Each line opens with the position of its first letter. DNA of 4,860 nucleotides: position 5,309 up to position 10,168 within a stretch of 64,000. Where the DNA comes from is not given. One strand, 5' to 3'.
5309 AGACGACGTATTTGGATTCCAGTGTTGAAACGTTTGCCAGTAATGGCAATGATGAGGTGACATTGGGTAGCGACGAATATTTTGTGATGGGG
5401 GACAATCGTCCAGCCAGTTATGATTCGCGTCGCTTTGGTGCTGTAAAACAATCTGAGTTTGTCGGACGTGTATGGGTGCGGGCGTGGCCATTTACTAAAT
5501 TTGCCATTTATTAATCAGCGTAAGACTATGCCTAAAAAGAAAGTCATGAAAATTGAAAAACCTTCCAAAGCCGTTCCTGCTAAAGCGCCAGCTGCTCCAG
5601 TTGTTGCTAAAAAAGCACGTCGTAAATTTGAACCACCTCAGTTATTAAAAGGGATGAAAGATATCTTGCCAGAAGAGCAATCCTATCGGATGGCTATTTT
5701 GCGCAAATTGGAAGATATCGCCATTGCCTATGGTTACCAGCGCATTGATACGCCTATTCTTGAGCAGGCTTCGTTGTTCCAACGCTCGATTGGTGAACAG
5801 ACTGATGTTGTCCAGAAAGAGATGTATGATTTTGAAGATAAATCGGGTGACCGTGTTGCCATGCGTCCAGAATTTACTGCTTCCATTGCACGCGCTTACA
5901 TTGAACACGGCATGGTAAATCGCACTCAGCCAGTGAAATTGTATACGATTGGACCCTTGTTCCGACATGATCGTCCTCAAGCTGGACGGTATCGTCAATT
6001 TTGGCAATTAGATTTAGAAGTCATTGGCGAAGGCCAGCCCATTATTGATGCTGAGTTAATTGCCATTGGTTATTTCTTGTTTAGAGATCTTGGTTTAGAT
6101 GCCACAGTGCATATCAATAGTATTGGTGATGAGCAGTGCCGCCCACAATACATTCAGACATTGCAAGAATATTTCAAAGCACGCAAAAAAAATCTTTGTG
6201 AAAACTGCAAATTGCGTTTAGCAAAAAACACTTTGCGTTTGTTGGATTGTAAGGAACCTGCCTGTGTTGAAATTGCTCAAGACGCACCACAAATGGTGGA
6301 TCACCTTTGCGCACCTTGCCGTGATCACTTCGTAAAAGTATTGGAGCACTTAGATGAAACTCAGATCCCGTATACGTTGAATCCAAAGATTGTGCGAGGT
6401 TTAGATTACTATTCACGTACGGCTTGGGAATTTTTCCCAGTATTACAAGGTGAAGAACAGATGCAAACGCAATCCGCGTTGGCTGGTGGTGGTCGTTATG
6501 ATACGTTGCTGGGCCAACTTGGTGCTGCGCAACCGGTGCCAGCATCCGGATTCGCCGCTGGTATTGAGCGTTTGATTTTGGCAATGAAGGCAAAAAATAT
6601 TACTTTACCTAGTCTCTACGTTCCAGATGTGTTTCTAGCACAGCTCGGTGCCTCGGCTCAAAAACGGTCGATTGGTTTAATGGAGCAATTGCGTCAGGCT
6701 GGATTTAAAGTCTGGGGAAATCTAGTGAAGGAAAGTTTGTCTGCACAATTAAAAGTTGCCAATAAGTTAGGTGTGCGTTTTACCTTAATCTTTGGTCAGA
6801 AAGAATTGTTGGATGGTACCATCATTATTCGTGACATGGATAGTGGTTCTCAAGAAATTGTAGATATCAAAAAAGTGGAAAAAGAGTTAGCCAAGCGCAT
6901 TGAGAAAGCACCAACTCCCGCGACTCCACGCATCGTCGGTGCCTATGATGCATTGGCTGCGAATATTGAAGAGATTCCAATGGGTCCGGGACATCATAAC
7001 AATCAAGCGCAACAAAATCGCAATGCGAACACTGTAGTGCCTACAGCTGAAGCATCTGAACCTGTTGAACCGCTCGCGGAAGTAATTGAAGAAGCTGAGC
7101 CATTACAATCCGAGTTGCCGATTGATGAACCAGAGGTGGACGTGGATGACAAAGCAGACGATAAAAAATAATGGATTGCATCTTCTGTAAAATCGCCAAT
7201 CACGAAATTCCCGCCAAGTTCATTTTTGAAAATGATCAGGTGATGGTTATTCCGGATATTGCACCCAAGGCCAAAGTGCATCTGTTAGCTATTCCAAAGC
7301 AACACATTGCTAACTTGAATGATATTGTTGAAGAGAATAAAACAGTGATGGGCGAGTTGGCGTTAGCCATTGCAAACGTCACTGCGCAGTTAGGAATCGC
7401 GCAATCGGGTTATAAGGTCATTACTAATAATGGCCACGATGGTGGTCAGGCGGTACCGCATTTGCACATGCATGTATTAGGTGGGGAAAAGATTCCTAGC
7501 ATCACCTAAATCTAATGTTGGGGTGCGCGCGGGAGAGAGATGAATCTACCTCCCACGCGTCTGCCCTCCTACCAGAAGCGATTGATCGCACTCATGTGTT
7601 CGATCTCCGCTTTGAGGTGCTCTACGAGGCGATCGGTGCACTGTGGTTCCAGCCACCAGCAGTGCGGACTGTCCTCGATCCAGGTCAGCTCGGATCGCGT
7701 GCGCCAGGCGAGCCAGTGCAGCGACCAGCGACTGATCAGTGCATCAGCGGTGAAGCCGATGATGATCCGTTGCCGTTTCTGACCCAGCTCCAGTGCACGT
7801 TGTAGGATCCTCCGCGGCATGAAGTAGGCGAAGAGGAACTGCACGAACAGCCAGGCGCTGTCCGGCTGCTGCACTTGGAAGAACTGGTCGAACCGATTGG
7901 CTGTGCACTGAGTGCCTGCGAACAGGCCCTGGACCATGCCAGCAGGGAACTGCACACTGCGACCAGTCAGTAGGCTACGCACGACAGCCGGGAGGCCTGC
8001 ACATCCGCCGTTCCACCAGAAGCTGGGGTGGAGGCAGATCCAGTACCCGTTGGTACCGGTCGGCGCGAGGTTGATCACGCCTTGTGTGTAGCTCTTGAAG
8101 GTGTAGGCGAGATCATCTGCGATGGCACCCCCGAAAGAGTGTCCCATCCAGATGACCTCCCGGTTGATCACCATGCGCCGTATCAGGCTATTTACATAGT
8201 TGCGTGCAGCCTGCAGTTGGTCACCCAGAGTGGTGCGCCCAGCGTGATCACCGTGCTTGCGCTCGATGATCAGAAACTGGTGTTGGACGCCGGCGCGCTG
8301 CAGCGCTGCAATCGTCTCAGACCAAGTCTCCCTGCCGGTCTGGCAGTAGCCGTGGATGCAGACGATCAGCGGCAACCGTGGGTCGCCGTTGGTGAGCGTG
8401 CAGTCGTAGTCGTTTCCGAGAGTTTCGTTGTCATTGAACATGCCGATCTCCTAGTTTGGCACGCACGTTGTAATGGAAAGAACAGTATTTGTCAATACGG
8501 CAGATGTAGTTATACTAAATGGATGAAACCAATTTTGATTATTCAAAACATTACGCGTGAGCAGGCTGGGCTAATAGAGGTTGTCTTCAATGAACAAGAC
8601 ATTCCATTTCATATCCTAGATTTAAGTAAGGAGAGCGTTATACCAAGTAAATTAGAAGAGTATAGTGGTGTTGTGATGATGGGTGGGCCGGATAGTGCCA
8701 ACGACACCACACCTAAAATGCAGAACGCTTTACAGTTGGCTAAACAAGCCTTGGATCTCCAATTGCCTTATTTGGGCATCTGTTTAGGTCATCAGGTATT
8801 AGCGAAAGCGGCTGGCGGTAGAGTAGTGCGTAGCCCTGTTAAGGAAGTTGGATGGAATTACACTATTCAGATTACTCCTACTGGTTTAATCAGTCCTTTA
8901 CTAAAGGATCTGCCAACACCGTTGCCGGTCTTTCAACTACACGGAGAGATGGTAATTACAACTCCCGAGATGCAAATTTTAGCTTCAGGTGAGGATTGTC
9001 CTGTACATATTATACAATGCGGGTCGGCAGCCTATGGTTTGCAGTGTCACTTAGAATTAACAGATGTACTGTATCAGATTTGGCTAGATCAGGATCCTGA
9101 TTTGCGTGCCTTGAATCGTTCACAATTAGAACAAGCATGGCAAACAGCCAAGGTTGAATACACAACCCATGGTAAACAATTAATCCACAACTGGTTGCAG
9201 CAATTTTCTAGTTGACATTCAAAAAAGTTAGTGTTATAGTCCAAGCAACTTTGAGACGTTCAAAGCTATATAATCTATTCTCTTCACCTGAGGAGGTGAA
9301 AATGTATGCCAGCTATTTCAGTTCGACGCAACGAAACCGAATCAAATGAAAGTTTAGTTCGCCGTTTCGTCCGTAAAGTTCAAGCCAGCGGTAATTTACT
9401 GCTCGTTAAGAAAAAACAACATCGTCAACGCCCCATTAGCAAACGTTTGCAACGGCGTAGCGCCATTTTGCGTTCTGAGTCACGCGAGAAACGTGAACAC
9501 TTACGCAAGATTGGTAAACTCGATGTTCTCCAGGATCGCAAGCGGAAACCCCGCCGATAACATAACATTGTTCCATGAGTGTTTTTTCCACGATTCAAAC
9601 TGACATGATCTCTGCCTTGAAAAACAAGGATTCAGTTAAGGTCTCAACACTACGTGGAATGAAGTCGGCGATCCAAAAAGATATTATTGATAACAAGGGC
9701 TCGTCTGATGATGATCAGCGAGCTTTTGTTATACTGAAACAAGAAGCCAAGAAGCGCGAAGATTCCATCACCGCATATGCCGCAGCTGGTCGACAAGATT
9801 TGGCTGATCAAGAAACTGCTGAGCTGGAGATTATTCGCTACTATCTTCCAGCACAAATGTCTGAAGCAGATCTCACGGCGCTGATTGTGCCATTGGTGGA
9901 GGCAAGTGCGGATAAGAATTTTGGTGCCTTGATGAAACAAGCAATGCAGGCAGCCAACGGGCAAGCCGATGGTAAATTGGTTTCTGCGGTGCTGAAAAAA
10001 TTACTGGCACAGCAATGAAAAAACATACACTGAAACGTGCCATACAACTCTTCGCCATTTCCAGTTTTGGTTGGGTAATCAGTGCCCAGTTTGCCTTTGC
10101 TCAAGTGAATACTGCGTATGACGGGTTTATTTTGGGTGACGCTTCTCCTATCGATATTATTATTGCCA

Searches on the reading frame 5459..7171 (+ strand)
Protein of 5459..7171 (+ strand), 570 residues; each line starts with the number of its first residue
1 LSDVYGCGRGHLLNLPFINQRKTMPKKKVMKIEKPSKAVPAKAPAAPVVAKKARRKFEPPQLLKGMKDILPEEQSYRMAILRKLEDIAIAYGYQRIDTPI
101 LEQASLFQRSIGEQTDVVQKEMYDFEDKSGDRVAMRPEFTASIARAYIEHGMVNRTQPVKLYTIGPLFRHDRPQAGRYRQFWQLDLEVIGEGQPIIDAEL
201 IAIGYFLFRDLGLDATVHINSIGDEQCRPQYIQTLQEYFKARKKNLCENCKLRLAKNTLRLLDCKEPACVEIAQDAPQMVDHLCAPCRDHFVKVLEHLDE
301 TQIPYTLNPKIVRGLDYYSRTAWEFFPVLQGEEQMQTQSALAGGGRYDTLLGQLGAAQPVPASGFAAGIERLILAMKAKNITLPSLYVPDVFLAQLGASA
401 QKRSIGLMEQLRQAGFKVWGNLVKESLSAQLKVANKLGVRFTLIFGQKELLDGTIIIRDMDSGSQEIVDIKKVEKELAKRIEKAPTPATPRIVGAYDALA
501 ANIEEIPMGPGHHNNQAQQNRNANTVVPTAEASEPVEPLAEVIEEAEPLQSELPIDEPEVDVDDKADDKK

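Call 10: search_protein_families(library=pfam, proteins=[window:5459-7171:+], max_evalue=0.01)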
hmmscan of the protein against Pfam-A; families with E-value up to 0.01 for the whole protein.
window:5459-7171:+ (570 aa): 5 families
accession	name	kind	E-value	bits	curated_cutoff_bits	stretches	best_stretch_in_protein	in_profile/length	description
PF13393.11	tRNA-synt_His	-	2.9e-38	132.3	25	1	65-372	1-308/308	Histidyl-tRNA synthetase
PF03129.25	HGTP_anticodon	-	1.6e-13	51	21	1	391-479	2-93/94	Anticodon binding domain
PF00587.30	tRNA-synt_2b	-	7e-12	46.2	29.3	1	123-255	1-110/179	tRNA synthetase class II core domain (G, H, P, S and T)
PF01409.25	tRNA-synt_2d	-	2.8e-05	24.2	19.8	1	73-195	15-139/246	tRNA synthetases class II core domain (F)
PF00152.25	tRNA-synt_2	-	0.00017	21.2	25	0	160-188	93-121/308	tRNA synthetases class II (D, K and N)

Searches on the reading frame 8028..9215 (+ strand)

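Call 10: search_protein_families(library=pfam, proteins=[window:8028-9215:+], max_evalue=0.01)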
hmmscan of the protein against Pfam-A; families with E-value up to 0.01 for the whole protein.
window:8028-9215:+ (395 aa): 3 families
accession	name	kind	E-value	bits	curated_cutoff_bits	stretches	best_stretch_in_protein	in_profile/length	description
PF00117.34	GATase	-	4.1e-23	82.5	22.8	1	204-345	34-174/190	Glutamine amidotransferase class-I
PF07722.19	Peptidase_C26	-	5.7e-06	26.7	20.5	1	183-268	30-128/219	Peptidase C26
PF01965.30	DJ-1_PfpI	-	0.0016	18.7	26.6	1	208-262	58-111/165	DJ-1/PfpI family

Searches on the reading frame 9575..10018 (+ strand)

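Call 10: search_protein_families(library=pfam, proteins=[window:9575-10018:+], max_evalue=0.01)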
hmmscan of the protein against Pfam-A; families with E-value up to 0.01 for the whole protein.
window:9575-10018:+ (147 aa): 2 families
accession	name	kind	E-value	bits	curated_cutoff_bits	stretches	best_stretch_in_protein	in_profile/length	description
PF09424.15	YqeY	-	6.1e-37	127.3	27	1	6-144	3-143/143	Yqey-like protein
PF02637.23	GatB_Yqey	-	0.00013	22.3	27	1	109-144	113-148/148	GatB domain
